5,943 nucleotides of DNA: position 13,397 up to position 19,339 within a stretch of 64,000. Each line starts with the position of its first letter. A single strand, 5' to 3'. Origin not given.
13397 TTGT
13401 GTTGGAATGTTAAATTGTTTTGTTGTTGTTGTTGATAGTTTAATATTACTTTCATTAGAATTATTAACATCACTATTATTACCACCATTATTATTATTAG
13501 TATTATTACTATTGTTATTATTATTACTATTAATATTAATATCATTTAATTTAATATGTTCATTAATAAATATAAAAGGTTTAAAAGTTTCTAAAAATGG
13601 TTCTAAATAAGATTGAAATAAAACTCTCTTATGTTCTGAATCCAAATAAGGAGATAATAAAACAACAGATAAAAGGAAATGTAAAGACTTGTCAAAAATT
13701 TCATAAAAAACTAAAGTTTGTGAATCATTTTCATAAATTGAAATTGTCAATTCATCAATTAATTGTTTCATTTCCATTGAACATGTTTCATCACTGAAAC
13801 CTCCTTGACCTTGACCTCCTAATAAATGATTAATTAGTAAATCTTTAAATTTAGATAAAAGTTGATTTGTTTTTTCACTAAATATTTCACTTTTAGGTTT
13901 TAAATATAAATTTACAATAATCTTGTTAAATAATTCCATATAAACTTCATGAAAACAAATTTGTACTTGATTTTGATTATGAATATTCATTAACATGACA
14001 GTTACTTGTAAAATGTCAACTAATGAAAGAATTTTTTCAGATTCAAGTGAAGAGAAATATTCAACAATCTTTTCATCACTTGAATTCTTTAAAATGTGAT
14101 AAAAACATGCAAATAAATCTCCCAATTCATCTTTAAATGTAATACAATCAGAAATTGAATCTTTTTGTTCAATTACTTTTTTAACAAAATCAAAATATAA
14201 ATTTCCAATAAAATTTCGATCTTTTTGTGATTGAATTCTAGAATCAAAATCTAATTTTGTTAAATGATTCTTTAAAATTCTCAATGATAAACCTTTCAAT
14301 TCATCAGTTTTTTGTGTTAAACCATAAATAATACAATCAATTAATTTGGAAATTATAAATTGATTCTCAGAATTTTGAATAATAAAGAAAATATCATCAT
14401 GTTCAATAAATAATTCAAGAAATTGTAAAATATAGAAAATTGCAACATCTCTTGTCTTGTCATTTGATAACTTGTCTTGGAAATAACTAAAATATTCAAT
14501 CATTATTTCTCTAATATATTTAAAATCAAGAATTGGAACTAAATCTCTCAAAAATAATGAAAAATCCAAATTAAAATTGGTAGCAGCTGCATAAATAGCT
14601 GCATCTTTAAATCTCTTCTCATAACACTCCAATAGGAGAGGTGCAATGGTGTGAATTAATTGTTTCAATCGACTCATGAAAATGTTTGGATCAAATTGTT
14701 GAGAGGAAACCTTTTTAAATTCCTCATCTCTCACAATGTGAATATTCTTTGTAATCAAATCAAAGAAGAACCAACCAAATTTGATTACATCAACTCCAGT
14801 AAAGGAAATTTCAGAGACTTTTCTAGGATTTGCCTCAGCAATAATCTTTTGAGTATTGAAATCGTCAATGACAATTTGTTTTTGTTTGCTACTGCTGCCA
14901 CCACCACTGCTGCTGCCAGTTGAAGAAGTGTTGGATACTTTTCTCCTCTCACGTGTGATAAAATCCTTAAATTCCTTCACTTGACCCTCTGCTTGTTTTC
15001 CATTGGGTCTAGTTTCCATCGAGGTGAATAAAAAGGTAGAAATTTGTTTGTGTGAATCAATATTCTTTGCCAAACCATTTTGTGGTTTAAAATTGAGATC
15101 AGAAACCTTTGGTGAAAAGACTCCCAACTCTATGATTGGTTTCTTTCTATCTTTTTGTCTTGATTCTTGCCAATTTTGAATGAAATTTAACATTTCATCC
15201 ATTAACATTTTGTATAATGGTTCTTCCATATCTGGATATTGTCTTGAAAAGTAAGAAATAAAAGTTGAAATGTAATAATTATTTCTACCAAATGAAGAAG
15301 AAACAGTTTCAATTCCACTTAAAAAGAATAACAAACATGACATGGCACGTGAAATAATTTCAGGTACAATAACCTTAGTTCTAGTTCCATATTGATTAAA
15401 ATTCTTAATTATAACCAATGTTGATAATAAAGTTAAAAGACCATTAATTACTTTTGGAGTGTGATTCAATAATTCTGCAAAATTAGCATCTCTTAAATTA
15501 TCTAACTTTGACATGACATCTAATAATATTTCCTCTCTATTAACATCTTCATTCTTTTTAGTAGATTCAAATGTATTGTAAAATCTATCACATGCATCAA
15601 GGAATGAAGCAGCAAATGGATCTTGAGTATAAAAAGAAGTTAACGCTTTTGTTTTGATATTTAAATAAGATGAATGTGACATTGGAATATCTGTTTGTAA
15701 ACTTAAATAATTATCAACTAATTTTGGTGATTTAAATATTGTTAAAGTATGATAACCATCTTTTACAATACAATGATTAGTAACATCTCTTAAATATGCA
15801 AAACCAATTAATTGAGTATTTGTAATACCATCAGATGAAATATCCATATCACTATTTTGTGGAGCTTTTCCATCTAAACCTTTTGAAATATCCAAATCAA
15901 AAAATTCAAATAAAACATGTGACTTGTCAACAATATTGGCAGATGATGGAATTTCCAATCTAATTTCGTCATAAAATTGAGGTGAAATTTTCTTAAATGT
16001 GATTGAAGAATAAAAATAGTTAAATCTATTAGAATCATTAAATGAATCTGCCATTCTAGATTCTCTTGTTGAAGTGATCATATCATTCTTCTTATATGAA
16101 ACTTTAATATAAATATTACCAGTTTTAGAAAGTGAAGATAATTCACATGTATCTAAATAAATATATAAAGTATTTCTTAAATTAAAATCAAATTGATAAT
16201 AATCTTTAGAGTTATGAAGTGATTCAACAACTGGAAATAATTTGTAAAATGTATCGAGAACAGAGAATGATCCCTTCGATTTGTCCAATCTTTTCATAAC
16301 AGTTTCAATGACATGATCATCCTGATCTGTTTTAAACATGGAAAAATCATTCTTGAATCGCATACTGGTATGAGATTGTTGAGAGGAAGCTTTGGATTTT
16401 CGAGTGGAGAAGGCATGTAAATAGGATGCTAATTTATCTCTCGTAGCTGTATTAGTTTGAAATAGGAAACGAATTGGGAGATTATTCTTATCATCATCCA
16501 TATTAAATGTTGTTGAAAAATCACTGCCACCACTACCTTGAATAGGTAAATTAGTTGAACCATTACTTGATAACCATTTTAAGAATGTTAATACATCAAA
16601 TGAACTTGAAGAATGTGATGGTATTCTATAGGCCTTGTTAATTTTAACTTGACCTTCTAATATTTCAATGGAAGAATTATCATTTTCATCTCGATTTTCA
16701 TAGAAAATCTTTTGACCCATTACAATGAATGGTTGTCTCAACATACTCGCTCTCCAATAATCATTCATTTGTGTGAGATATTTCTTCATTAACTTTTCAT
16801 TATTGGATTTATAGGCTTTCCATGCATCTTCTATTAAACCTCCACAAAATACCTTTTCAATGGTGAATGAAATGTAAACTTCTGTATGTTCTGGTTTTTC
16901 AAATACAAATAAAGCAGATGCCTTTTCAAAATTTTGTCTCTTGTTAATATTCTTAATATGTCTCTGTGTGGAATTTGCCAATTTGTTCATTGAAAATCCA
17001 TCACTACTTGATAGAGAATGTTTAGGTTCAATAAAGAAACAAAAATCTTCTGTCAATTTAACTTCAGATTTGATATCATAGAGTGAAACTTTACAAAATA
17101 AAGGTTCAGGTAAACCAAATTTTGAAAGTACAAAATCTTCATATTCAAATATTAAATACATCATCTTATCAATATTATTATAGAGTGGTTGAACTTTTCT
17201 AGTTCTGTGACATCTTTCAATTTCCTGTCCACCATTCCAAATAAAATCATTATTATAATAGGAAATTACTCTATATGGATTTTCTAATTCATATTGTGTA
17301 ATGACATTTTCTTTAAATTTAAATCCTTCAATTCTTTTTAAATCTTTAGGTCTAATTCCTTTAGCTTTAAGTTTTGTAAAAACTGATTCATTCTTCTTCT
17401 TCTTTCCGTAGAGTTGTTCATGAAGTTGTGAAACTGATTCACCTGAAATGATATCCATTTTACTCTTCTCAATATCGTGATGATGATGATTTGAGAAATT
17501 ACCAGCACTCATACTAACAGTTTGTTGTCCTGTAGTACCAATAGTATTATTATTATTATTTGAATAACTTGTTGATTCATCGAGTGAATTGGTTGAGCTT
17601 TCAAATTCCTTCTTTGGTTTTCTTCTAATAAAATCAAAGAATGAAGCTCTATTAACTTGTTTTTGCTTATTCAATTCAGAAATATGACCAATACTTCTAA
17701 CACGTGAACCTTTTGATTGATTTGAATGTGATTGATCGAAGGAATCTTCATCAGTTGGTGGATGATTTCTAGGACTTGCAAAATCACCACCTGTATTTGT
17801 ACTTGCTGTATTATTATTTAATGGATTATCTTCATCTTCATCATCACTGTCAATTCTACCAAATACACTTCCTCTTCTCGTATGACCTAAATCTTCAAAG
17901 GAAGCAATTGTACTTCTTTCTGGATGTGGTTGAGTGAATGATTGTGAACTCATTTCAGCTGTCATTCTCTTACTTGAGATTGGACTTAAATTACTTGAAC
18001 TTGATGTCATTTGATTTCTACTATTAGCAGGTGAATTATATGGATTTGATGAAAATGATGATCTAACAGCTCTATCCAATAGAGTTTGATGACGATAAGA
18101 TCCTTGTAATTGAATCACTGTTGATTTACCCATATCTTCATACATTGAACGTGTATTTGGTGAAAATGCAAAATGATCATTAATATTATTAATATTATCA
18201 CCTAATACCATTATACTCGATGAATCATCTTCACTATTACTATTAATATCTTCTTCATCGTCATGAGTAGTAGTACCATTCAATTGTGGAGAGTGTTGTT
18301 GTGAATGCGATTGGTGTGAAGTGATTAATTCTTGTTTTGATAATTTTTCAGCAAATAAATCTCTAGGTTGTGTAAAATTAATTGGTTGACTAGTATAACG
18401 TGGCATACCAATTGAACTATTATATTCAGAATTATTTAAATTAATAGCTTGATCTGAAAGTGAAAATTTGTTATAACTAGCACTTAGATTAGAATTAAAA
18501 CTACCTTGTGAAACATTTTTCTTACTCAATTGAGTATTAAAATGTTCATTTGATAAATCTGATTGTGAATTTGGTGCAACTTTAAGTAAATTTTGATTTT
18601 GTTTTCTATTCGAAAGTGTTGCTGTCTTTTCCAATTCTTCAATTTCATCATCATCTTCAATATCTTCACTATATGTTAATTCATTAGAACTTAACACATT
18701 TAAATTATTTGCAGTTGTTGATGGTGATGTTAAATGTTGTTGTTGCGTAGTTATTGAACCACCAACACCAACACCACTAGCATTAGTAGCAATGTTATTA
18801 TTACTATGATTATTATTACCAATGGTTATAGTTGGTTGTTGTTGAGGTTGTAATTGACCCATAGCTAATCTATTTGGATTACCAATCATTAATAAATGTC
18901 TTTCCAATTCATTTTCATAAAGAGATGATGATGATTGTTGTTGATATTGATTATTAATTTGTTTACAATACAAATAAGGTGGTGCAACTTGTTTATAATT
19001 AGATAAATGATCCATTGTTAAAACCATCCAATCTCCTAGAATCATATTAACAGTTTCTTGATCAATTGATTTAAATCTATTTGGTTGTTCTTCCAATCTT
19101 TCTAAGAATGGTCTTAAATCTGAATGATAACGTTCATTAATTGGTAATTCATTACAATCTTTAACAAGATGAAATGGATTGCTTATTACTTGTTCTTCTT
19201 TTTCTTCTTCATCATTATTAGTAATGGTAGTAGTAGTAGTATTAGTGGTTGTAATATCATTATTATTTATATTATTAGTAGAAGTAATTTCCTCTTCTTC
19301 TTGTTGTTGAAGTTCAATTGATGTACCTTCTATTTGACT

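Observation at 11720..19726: DOCK DHR-1 domain fused to a RasGEF (REM+CDC25) module in one 2668-aa single-exon protein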

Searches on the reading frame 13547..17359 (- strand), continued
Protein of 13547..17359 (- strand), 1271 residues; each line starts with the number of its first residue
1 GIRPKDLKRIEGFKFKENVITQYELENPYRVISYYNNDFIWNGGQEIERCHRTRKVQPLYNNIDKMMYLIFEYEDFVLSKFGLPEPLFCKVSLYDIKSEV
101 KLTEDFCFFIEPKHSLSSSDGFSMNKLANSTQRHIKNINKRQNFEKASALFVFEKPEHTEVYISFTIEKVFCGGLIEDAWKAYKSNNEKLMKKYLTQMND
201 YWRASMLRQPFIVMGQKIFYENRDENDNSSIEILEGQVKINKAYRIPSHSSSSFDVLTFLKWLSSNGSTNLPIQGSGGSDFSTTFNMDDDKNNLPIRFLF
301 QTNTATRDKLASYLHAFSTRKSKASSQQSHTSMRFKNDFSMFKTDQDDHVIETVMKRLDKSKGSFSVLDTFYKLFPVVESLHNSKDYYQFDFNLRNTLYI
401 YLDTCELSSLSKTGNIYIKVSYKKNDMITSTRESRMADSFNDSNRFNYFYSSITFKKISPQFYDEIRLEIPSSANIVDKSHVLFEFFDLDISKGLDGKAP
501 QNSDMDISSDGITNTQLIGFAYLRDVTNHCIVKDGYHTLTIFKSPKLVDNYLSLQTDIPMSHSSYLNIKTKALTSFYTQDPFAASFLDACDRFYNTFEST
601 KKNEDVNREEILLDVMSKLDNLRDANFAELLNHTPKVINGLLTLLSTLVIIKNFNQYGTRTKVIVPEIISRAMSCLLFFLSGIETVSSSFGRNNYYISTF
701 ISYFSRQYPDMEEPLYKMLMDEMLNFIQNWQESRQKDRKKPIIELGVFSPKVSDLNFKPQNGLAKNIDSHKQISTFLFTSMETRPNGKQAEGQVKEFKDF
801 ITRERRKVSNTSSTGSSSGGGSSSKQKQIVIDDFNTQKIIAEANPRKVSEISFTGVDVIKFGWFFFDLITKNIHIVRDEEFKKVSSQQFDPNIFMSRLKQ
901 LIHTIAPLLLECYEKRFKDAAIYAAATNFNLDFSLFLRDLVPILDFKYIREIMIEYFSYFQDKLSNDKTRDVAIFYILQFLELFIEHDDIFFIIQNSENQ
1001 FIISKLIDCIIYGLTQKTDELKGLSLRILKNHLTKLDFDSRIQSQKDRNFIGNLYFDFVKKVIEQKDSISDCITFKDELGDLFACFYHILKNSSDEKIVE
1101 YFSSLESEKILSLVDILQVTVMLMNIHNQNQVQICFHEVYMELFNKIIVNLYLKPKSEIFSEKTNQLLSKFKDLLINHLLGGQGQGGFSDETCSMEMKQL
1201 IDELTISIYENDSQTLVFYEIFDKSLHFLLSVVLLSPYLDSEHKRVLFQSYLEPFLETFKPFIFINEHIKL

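Call 90: fold_search(model_id=the predicted structure, library=pdb)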
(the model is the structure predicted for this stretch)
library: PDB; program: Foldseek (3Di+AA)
matches with E <= 10: 859; with E <= 0.001: 30
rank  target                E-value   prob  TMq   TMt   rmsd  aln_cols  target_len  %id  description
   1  8xm7_B                1.3e-19  1.00  0.46  0.44  10.4      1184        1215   12  Cryo-EM structure of the RhoG/DOCK5/ELMO1/Rac1 complex: RhoG/DOCK5/ELMO1 focused map (released 2024-06-26)
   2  9lx0_B                2.2e-18  1.00  0.42  0.31  14.9      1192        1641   12  DOCK5/ELMO1 complex with RhoG and Rac1 on lipid membrane (released 2025-11-19)
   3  9lxh_B                7.4e-18  1.00  0.45  0.42  10.8      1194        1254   11  DOCK5/ELMO1 complex with RhoG and Rac1 on lipid membrane (released 2025-11-19)
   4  3l4c_A                7.7e-08  1.00  0.12  0.71   5.5       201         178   18  Structural basis of membrane-targeting by Dock180 (released 2010-02-23)
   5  3l4c_B                2.4e-07  1.00  0.12  0.68   5.9       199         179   18  Structural basis of membrane-targeting by Dock180 (released 2010-02-23)
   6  7clx                  8.9e-07  1.00  0.12  0.67   7.0       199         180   23  Crystal structure of the DOCK8 DHR-1 domain (released 2021-02-10)
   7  9ijj_k                1.1e-06  1.00  0.13  0.16  36.7      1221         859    9  In situ structure of the central apparatus in mouse sperm axoneme. (released 2025-06-04)
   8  7cly                  2.0e-06  1.00  0.12  0.68   5.5       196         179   21  Structure of the DOCK8 DHR-1 domain crystallized with di-C8-phosphatidylinositol-(4,5)-bisphosphate (released 2021-02-10)
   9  7jis_A                5.5e-06  0.99  0.11  0.13  30.8       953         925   10  HUMAN PI3KDELTA IN COMPLEX WITH COMPOUND 2F (released 2020-12-30)
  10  5vlr_A                6.6e-06  1.00  0.11  0.14  23.1       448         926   12  CRYSTAL STRUCTURE OF PI3K DELTA IN COMPLEX WITH A TRIFLUORO-ETHYL-PYRAZOL-PYROLOTRIAZINE INHIBITOR (released 2017-06-07)
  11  5t2l                  1.4e-05  1.00  0.11  0.15  25.9       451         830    8  mPI3Kd IN COMPLEX WITH 7l (released 2017-04-19)
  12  8s3r_A                1.8e-05  0.99  0.11  0.14  32.3       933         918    9  HUMAN PI3KDELTA IN COMPLEX WITH PYRIDAZINONE INHIBITOR 7 (released 2024-07-03)
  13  8v8i_C                3.0e-05  1.00  0.11  0.13  25.1       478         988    7  PI3Ka H1047R co-crystal structure with inhibitor in cryptic pocket (compound 5). (released 2024-03-20)
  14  9gdi_A                5.8e-05  1.00  0.11  0.13  22.7       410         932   12  HUMAN PI3KDELTA IN COMPLEX WITH ISOCUMARIN INHIBITOR 10 (released 2024-12-18)
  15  9la9_A                6.7e-05  0.95  0.10  0.11  33.2       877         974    9  Munc13-4-Rab27a complex with GppNHp (released 2025-10-01)
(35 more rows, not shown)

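Call 96: find_encoding_contigs(protein=P0012, flank=3000, max_places=2)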
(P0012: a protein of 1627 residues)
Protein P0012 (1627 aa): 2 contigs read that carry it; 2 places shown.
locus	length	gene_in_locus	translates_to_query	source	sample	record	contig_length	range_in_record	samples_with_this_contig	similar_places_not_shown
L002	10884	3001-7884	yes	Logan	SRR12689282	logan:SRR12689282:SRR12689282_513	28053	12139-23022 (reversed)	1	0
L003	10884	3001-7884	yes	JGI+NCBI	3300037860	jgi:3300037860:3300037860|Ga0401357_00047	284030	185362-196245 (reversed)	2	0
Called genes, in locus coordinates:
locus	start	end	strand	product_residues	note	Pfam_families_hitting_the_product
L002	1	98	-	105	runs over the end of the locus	PF02074:Peptidase_M32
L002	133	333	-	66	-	PF02074:Peptidase_M32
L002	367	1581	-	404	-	-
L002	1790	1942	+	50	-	PF02953:zf-Tim10_DDP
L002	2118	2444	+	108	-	-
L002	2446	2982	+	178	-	-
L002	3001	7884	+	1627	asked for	PF14429:DOCK-C2, PF28208:TPR_DOCK9 (weak), PF00618:RasGEF_N, PF00617:RasGEF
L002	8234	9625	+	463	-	PF00382:TFIIB (faint)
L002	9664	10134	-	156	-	PF00022:Actin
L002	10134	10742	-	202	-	PF00022:Actin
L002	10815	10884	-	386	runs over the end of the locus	PF05004:IFRD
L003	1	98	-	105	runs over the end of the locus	PF02074:Peptidase_M32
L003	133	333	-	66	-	PF02074:Peptidase_M32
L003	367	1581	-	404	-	-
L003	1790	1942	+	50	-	PF02953:zf-Tim10_DDP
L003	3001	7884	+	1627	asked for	PF14429:DOCK-C2, PF28208:TPR_DOCK9 (weak), PF00618:RasGEF_N, PF00617:RasGEF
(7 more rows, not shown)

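Call 97: find_encoding_contigs(protein=P0025, flank=3000, max_places=3)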
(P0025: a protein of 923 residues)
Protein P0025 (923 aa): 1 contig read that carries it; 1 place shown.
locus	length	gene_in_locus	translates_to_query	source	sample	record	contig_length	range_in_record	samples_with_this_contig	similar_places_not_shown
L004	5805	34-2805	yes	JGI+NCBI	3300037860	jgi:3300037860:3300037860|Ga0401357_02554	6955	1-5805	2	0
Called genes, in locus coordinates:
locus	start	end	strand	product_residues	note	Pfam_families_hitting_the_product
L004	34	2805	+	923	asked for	PF14429:DOCK-C2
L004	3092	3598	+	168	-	-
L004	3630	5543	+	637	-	PF00618:RasGEF_N, PF00617:RasGEF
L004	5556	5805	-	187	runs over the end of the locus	PF01103:Omp85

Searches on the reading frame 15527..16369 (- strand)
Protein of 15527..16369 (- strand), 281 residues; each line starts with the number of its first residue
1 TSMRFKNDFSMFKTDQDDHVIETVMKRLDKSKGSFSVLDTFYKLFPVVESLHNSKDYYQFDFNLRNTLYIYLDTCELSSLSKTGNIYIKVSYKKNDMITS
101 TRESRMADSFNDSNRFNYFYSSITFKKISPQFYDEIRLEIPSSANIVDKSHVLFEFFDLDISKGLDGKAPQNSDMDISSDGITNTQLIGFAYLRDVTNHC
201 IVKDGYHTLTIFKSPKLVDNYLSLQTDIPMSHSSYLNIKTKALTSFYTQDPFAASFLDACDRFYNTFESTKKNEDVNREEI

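Call 7: search_protein_families(library=pfam, proteins=[window:15527-16369:-], max_evalue=10)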
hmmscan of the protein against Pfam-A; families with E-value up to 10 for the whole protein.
window:15527-16369:- (281 aa): 1 family
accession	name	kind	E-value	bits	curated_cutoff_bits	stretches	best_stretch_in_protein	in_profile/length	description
PF14429.12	DOCK-C2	-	4.4e-28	98.9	33.6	1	63-251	3-186/187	C2 domain in Dock180 and Zizimin proteins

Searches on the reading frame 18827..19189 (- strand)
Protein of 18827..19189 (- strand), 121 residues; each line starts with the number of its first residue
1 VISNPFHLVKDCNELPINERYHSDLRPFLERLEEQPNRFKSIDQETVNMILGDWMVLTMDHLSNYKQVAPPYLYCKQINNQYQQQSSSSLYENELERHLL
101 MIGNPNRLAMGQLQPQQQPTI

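Call 7: search_protein_families(library=pfam, proteins=[window:18827-19189:-], max_evalue=10)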
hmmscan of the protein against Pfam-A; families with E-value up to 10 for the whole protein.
window:18827-19189:- (121 aa): 2 families
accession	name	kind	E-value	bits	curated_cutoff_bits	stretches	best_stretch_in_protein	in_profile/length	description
PF05256.17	UPF0223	-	0.063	14.1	25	1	59-92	39-72/86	Uncharacterised protein family (UPF0223)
PF22545.2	2CompARG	-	0.099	13.1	27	1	48-108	10-73/170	2-Component system ADP-ribose glycohydrolase domain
